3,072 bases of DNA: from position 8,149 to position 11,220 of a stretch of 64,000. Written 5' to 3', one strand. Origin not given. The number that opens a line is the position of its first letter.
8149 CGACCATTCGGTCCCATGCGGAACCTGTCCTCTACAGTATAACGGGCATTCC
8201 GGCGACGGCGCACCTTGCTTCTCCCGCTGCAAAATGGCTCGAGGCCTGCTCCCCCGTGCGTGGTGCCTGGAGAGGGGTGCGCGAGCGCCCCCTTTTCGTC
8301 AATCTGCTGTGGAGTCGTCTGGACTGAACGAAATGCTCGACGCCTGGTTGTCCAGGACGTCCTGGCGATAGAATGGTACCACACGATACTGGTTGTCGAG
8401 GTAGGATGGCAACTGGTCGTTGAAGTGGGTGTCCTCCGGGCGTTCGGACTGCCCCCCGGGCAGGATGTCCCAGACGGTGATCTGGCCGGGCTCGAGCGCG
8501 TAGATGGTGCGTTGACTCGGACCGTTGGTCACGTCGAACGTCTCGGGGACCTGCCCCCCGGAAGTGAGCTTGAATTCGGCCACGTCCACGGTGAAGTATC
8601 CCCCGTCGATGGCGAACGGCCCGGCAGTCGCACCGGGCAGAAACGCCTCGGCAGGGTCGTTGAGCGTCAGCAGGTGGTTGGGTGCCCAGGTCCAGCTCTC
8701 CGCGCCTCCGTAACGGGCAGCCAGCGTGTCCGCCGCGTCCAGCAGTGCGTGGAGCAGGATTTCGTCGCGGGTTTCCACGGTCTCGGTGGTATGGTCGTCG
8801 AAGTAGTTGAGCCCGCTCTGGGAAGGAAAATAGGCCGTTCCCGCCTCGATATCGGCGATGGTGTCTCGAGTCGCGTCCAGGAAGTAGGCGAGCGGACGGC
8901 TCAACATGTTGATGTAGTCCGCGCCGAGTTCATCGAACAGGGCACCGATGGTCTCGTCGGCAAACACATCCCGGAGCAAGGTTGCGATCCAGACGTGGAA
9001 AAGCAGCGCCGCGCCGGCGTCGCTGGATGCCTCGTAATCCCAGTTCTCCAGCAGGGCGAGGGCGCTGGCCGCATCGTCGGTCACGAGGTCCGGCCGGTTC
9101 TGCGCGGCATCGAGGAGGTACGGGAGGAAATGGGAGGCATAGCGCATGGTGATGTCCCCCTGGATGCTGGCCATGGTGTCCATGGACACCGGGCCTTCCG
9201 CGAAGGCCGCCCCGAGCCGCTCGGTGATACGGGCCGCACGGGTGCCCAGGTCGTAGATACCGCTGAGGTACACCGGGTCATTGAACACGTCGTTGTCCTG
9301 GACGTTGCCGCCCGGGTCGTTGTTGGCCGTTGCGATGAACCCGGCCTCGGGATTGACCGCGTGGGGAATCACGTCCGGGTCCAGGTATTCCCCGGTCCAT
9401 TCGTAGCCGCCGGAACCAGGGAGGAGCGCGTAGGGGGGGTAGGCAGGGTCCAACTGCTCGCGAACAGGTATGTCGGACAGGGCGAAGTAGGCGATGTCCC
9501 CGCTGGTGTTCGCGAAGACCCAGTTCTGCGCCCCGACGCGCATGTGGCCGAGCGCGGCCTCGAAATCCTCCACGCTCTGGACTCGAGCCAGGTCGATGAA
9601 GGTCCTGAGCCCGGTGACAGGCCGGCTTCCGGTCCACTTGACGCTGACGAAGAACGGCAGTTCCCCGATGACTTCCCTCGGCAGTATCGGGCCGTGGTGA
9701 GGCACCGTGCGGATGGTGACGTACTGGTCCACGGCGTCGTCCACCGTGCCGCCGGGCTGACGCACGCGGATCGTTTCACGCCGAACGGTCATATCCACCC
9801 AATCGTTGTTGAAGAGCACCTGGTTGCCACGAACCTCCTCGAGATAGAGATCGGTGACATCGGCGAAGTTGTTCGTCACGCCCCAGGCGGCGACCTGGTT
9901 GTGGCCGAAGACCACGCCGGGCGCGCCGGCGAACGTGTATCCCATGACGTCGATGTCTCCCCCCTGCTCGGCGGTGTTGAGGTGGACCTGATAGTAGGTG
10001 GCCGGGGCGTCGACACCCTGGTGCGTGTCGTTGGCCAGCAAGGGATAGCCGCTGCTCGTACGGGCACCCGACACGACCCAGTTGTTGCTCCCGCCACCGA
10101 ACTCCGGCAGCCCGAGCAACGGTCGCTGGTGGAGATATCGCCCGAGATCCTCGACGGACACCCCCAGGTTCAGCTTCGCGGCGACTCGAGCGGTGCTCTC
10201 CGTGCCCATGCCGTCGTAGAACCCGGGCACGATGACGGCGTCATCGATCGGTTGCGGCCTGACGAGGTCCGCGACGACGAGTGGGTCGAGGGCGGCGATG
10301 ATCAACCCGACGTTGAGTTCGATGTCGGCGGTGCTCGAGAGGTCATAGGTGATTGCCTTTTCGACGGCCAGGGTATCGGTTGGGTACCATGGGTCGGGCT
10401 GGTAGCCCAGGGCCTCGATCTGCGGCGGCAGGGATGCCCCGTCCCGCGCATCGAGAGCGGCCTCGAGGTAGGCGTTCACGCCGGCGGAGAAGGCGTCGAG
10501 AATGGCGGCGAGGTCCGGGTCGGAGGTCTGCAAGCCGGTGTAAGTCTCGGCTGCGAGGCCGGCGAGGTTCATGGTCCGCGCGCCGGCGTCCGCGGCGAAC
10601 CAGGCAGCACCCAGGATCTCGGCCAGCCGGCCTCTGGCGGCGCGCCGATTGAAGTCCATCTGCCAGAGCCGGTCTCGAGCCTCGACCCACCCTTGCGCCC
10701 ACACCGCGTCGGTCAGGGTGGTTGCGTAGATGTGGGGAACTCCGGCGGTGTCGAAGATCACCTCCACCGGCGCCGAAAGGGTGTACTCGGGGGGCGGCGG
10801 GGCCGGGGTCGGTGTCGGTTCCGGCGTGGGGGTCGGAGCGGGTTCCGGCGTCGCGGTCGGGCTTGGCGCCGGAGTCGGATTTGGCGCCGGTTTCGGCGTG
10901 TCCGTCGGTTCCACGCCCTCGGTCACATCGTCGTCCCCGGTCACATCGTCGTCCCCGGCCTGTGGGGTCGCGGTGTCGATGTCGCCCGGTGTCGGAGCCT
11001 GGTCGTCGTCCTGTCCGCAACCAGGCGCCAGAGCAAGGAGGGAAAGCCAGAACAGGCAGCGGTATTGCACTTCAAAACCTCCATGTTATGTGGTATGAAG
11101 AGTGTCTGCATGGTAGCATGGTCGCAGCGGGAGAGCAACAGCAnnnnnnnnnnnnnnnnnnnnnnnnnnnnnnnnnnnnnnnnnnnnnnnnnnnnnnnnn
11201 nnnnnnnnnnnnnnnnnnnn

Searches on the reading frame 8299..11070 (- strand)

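Call 49: search_protein_families(library=pfam, proteins=[window:8299-11070:-], max_evalue=0.001)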
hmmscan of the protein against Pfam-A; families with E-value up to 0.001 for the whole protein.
window:8299-11070:- (923 aa): 1 family
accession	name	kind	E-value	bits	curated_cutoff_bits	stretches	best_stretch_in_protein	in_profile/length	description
PF01804.23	Penicil_amidase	-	7.1e-179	597.5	21.3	1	101-905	1-673/675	Penicillin amidase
